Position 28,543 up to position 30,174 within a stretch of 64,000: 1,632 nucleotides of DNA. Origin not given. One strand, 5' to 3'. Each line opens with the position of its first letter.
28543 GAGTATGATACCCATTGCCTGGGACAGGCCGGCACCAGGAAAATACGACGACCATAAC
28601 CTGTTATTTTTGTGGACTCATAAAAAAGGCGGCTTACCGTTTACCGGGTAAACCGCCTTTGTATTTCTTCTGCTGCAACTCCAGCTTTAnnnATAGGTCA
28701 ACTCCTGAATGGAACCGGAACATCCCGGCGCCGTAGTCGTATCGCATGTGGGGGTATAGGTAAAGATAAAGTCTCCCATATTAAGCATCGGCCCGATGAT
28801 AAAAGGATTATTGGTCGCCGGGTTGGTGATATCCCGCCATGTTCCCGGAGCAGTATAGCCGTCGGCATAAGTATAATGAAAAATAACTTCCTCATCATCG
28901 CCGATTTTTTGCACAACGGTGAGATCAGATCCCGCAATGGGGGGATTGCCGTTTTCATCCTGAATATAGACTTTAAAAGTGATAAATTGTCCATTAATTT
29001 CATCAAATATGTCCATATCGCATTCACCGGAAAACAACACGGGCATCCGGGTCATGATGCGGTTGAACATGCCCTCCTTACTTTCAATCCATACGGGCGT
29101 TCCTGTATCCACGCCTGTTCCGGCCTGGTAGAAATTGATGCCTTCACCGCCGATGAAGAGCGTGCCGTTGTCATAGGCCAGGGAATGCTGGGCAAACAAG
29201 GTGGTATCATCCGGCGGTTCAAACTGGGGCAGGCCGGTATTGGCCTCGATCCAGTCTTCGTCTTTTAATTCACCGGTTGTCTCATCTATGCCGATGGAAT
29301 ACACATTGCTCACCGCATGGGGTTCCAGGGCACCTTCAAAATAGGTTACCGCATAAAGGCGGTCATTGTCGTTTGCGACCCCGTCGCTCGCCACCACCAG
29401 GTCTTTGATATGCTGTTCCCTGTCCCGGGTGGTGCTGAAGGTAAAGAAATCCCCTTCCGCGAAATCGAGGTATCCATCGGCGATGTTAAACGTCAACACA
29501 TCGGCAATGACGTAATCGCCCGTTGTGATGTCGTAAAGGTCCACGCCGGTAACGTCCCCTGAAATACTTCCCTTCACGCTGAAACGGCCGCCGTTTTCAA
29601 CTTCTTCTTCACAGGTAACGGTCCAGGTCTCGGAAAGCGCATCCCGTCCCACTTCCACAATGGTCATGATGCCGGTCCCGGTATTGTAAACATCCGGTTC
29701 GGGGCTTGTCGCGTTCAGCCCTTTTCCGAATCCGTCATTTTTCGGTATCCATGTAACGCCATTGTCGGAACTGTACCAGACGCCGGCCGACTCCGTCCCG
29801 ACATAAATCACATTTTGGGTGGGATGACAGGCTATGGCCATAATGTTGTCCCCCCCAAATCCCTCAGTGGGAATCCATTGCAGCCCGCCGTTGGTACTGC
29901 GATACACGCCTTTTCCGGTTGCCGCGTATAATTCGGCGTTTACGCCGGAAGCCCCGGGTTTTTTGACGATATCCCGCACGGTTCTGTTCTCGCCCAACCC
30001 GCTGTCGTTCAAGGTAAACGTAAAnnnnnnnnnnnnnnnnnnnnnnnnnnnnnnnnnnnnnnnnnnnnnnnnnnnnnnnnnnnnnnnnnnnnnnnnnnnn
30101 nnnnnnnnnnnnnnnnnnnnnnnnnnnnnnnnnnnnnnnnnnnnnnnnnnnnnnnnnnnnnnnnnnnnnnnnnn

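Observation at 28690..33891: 1733-aa Ig-repeat / Asp-box-propeller lipoprotein encoded directly after pilQ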

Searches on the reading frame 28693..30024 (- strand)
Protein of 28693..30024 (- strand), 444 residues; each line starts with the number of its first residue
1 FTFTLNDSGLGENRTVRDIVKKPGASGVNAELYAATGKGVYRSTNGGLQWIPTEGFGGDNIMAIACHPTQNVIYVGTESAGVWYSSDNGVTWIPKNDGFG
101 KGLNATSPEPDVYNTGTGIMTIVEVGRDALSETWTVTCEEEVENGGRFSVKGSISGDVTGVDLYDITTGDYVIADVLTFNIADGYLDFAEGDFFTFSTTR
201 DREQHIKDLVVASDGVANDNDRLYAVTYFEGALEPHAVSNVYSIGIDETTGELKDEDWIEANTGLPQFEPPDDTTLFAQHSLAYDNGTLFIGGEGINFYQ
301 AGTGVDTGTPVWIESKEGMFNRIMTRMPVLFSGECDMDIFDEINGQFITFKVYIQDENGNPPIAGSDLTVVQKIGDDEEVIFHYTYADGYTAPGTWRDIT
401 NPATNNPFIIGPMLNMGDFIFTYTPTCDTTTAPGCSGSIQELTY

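Call 18: find_related_loci(query=A1, collection=genome_contigs, flank=10000)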
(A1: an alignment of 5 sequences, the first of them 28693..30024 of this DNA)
Query A1 (444 aa) in genome_contigs; peptide patterns used: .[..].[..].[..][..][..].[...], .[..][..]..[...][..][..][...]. (x = any residue, [..] = any of these).
121 stretches matched a pattern; 51 encode a relative of the query (tblastn E <= 1e-3); 49 distinct loci.
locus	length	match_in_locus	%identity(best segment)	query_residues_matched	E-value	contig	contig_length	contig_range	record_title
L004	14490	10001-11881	52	1-444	2e-137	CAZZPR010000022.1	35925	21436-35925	MAG TPA_asm: uncultured Desulfobacteraceae bacterium isolate SRP141376_co1_353 genome assembly, contig: NODE_2755_length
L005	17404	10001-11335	51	1-444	8e-132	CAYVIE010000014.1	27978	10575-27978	MAG TPA_asm: uncultured Desulfobacteraceae bacterium isolate SRP338002_co1_100 genome assembly, contig: NODE_1553_length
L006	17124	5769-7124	52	1-444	2e-127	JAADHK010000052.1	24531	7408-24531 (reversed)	MAG: Deltaproteobacteria bacterium isolate M_MetaBat.189 contig-127_5204, whole genome shotgun sequence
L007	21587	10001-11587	49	5-444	1e-126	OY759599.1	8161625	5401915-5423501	MAG: Desulfatiglandales bacterium isolate ef928343-fb2c-4ac1-bd77-a4af7a033044 genome assembly, chromosome: 1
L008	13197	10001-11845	48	1-443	2e-126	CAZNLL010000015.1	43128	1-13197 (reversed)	MAG TPA_asm: uncultured Desulfobacteraceae bacterium isolate binchicken_co334_233 genome assembly, contig: NODE_1348_len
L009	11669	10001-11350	51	1-443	5e-123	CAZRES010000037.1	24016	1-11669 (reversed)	MAG TPA_asm: uncultured Desulfobacteraceae bacterium isolate SRP332253_co2_39 genome assembly, contig: NODE_1938_length_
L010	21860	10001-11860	48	1-444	2e-122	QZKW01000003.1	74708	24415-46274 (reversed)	MAG: Desulfobacteraceae bacterium isolate SURF_3 Ga0104751_1000369, whole genome shotgun sequence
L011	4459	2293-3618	50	8-444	4e-123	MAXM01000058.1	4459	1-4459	MAG: Desulfobacterales bacterium C00003106 5579_contig_16619.2, whole genome shotgun sequence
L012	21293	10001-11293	46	10-444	9e-122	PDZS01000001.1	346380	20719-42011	MAG: Deltaproteobacteria bacterium YD0425bin51 scaffold1, whole genome shotgun sequence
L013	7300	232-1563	47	1-444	4e-120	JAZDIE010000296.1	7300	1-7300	MAG: Pseudomonadota bacterium isolate MEGAHIT-group-0.385 k141_836839, whole genome shotgun sequence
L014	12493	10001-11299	49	8-444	6e-116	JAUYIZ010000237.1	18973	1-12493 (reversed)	MAG: Desulfobacterales bacterium isolate C24_metabat.bin.116_sub C24_k141_358440, whole genome shotgun sequence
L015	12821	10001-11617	47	2-444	2e-115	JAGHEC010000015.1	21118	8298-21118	MAG: Deltaproteobacteria bacterium isolate AUK324 PB_MBMC_278_c_000000000483, whole genome shotgun sequence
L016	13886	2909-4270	46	1-443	9e-114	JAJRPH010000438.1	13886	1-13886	MAG: Deltaproteobacteria bacterium isolate Dive100_bin1.40 k141_991463, whole genome shotgun sequence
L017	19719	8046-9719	47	1-436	2e-112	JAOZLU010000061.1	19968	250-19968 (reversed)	MAG: Desulfobacterales bacterium isolate GMC2_bin_2_sub GMC2_379_length_19968_cov_38.767137, whole genome shotgun sequen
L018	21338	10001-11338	46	1-443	4e-116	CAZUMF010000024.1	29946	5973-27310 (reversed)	MAG TPA_asm: uncultured Desulfohalobiaceae bacterium isolate binchicken_co77_81 genome assembly, contig: NODE_1846_lengt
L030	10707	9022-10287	41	10-424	9e-87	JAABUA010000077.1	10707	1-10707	MAG: Desulfobacteraceae bacterium isolate S25.Bin074 NODE_77_length_10707_cov_5.42015, whole genome shotgun sequence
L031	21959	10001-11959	48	3-444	1e-86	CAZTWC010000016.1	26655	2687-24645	MAG TPA_asm: uncultured Myxococcia bacterium isolate SRP200020_co3_330 genome assembly, contig: NODE_2533_length_26655_c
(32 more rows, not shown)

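Call 84: search_solved_structures(query=A1, max_evalue=1)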
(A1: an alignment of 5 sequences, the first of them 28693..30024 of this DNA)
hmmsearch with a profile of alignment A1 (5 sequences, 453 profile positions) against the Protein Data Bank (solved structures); distinct sequences matched with E-value up to 1: 3.
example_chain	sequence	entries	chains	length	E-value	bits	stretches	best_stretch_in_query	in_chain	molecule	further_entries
3b7f_A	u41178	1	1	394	1.1e-07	34.1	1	14-105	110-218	Glycosyl hydrolase, BNR repeat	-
6p2k_A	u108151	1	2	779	1.9e-06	30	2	14-98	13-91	Fibronectin type III domain-containing protein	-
7kn8_A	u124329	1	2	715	0.0096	17.8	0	75-102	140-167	Cellulase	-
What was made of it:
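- The profile hits the PDB entry 3b7f, 'glycosyl hydrolase, BNR repeat', at 1e-7 (call 84).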

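Call 89: search_protein_families(library=pfam, proteins=[L012:5619-6332:+, L012:6412-7482:+, L014:4730-6235:+, L014:6232-6684:+, L015:169-2241:+, L030:4963-6777:-, L031:7273-8172:+, L031:8488-9261:+, L014:3688-4728:+], max_evalue=0.0001)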
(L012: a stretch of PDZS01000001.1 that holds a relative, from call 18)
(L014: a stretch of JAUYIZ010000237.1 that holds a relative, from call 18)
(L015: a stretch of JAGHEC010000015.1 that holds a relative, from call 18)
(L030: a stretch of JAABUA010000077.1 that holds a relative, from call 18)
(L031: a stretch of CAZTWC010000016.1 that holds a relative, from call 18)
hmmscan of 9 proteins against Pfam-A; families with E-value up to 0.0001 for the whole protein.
L012:5619-6332:+ (237 aa): 1 family
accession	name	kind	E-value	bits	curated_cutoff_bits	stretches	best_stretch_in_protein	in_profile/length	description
PF08713.17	DNA_alkylation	-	3.5e-66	223.4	21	1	9-223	2-213/213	DNA alkylation repair enzyme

L012:6412-7482:+ (356 aa): 1 family
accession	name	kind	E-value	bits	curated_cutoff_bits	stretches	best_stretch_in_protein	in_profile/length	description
PF01553.26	Acyltransferase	-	1.8e-15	57.4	23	1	92-211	3-112/132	Acyltransferase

L014:4730-6235:+ (501 aa): 1 family
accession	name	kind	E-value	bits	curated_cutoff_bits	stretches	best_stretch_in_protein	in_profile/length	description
PF01970.21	TctA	-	1.7e-119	399.7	28.9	1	20-444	3-423/423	Tripartite tricarboxylate transporter TctA family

L014:6232-6684:+ (150 aa): 1 family
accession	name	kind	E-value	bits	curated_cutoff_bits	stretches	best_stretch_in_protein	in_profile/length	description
PF07331.16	TctB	-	1.2e-10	42.1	29.1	1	7-142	5-135/137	Tripartite tricarboxylate transporter TctB family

L015:169-2241:+ (690 aa): 1 family
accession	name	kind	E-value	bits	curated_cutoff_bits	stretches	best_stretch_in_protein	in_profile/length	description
PF02369.22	Big_1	-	3.2e-13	50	34.9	1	254-344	12-93/93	Bacterial Ig-like domain (group 1)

L030:4963-6777:- (604 aa): 5 families
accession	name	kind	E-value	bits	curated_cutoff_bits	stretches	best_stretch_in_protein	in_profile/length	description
PF00270.35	DEAD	-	6.4e-51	172.8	26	1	34-200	1-166/167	DEAD/DEAH box helicase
PF00271.37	Helicase_C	-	2.5e-32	111.8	23.5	1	236-344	2-110/110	Helicase conserved C-terminal domain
PF03880.21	DbpA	-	2.6e-24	85.5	25.6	1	501-570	1-70/72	DbpA RNA binding domain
PF25399.1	DeaD_dimer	-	9.9e-24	83.6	23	1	378-443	1-66/67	RNA helicase DeaD dimerization domain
PF04851.21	ResIII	-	2.6e-06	27.9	22.5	1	50-168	26-140/164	Type III restriction enzyme, res subunit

L031:7273-8172:+ (299 aa): 0 families

L031:8488-9261:+ (257 aa): 2 families
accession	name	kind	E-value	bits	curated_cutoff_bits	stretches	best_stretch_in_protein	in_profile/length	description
PF09134.16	Invasin_D3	-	1.4e-13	51.6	33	1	92-182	3-90/98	Invasin, domain 3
PF02369.22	Big_1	-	6.6e-12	45.8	34.9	1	94-186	2-92/93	Bacterial Ig-like domain (group 1)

L014:3688-4728:+ (346 aa): 0 families
